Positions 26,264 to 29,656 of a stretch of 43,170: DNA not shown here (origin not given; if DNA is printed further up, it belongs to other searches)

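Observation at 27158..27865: Seven tandem two-cysteine repeats inserted in the N-terminal half of the PilY1-like protein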

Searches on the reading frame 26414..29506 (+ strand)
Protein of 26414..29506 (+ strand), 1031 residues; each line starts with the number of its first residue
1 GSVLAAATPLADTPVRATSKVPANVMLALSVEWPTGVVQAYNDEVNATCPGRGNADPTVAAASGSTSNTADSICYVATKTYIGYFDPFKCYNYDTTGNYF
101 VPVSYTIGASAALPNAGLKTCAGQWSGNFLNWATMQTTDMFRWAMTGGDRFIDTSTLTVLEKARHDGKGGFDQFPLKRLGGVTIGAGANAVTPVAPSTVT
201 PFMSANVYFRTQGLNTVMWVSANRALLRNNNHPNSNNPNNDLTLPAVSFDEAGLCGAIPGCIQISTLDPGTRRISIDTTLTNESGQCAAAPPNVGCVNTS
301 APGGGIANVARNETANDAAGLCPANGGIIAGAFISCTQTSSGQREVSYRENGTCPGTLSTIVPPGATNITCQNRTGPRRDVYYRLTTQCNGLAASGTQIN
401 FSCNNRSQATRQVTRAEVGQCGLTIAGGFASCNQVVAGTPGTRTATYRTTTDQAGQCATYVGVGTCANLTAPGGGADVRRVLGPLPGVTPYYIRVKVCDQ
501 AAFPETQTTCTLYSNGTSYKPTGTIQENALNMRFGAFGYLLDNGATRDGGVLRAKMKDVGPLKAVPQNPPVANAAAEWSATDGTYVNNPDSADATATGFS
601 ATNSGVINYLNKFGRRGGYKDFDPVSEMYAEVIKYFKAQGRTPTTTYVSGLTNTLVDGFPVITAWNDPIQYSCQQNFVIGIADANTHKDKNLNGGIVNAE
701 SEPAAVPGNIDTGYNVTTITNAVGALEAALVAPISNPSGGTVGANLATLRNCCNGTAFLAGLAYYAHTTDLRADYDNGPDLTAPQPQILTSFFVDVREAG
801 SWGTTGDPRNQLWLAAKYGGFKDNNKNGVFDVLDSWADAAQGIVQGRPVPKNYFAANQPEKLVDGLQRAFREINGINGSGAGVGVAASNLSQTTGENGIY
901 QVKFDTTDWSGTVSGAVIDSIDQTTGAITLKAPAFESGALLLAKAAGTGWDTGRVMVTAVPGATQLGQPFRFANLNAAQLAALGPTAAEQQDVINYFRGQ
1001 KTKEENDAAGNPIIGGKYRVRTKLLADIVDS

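Call 64: predict_structure(alignment_id=A3)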
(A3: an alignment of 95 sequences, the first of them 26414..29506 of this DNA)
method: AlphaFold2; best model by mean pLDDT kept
length: 1031 residues; sequences in the alignment: 95
mean_pLDDT: 81.7   pTM: 0.74
mean pLDDT of the five models: 81.7, 81.6, 80.4, 80.5, 80.3
residues with pLDDT >= 90: 425; 70-90: 367; 50-70: 183; < 50: 56
segments of 3 or more residues with pLDDT < 50: 1-10, 62-68, 231-234, 316-322, 324-332, 883-889, 1027-1031
pLDDT, mean of each block of 10 residues (from residue 1): 37 58 95 62 67 56 51 87 96 98 96 89 97 90 95 97 89 88 84 94 95 93 83 66 75 70 76 73 52 56 62 54 45 58 78 67 78 81 77 76 72 68 62 63 63 81 81 70 77 97 92 90 96 96 83 98 91 97 97 97 97 90 92 90 93 95 95 93 88 80 82 96 97 90 94 89 97 74 81 88 86 97 93 90 90 90 91 86 50 68 70 84 80 86 88 86 83 91 88 90 79 77 59 30
secondary structure, 60 per line:
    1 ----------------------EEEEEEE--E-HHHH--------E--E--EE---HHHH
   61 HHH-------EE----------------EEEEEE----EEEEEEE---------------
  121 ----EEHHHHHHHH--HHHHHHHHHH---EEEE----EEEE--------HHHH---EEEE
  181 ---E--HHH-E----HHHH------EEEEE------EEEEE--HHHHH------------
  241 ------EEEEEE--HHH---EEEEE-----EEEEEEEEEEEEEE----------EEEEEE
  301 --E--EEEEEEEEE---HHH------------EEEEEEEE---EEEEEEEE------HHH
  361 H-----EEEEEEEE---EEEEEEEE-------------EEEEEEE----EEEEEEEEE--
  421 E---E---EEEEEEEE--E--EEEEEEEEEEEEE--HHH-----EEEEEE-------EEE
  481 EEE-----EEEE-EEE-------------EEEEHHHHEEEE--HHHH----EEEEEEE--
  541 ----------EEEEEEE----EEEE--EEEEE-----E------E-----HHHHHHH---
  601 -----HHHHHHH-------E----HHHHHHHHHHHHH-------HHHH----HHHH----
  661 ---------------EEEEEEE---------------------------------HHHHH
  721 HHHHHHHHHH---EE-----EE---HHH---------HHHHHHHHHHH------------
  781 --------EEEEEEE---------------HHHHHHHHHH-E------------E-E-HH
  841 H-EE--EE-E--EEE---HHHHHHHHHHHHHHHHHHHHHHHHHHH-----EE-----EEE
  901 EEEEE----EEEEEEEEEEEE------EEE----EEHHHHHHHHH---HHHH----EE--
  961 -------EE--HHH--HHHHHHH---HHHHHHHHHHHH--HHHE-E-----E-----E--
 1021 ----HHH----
elements in order (helices of 4 or more, strands of 3 or more residues): E23-29 H34-37 H57-63 E89-94 E99-105 H127-134 H137-146 E150-153 E158-161 H170-173 E177-180 H196-199 E206-210 E217-221 H224-228 E247-252 E261-265 E271-284 E295-300 E306-314 E333-340 E344-351 H358-361 E367-374 E378-385 E399-405 E410-418 E429-436 E442-454 E465-470 E478-483 E489-492 E494-496 E510-513 H514-517 E518-521 H524-527 E532-538 E551-557 E562-565 E568-572 H591-597 H606-612 H625-637 H645-648 H653-656 E676-682 H716-730 H758-768 E789-795 H811-820 E853-855 H859-885 E898-905 E910-921 E928-930 H937-945 H949-952 H977-983 H987-998

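Call 67: fold_search(model_id=the predicted structure, library=pdb)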
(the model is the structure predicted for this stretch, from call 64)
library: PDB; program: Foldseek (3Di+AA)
matches with E <= 10: 347; with E <= 0.001: 0
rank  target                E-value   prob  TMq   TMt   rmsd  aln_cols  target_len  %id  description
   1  9m67_A                1.2e-01  0.06  0.04  0.07  25.3       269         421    9  the flagellar filament cap FliD in complex with FliC (released 2025-12-03)
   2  8env_K                1.6e-01  0.07  0.04  0.07  29.8       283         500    6  In situ cryo-EM structure of Pseudomonas phage E217 tail baseplate in C6 map (released 2023-07-26)
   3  9m6i_A                1.7e-01  0.06  0.03  0.08  24.9       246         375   11  structure of the FliD cap (released 2025-12-03)
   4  4hsi_A                1.8e-01  0.03  0.04  0.05  30.8       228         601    8  Glycoprotein B from Herpes simplex virus type 1, A504P/R505G/Q507G/N511G mutant, low-pH (released 2013-03-27)
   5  9b45_1                2.1e-01  0.07  0.04  0.07  27.4       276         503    6  Pseudomonas phage Pa193 baseplate complex and tail fiber (released 2024-10-16)
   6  9jms_B                2.4e-01  0.04  0.03  0.05  29.2       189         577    9  Cryo-EM structure of VZV gB and FAB 16F9 complex (released 2025-09-24)
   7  3lb9_A                2.5e-01  0.03  0.03  0.10  27.1       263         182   11  Crystal structure of the B. circulans cpA123 circular permutant (released 2010-03-23)
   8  4gq7                  2.8e-01  0.02  0.03  0.08  23.6       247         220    8  Crystal structure of Lg-Flo1p (released 2013-01-16)
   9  3nwf_A                2.9e-01  0.03  0.03  0.05  29.6       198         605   11  Glycoprotein B from Herpes simplex virus type 1, low-pH (released 2010-12-01)
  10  3nwa_A                3.2e-01  0.02  0.03  0.04  34.2       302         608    9  Glycoprotein B from Herpes simplex virus type 1, W174R mutant, low-pH (released 2010-12-01)
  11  1ozt_K                4.5e-01  0.04  0.03  0.14  19.7       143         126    8  Crystal Structure of apo-H46R Familial ALS Mutant human Cu,Zn Superoxide Dismutase (CuZnSOD) to 2.5A resolution (released 2003-05-27)
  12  4kpq_A                5.9e-01  0.03  0.03  0.07  19.2       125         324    7  Structure and receptor binding specificity of the hemagglutinin H13 from avian influenza A virus H13N6 (released 2013-07-03)
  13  8x2f_E                5.9e-01  0.01  0.03  0.05  24.9       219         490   11  Cryo-EM structure of H5 hemagglutinin from human-infecting H5N8 influenza virus in complex with Sialyl-Lewis X (released 2025-05-14)
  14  5apm_C                6.2e-01  0.01  0.03  0.08  27.8       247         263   13  Multiple capsid-stabilizing protein-RNA and protein-protein interactions revealed in a high-resolution structure of an (released 2016-07-27)
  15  5xgv_A                6.5e-01  0.15  0.04  0.08  21.6       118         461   10  The structure of Diels-Alderase PyrE3 in the biosynthetic pathway of pyrroindomycins (released 2018-04-25)
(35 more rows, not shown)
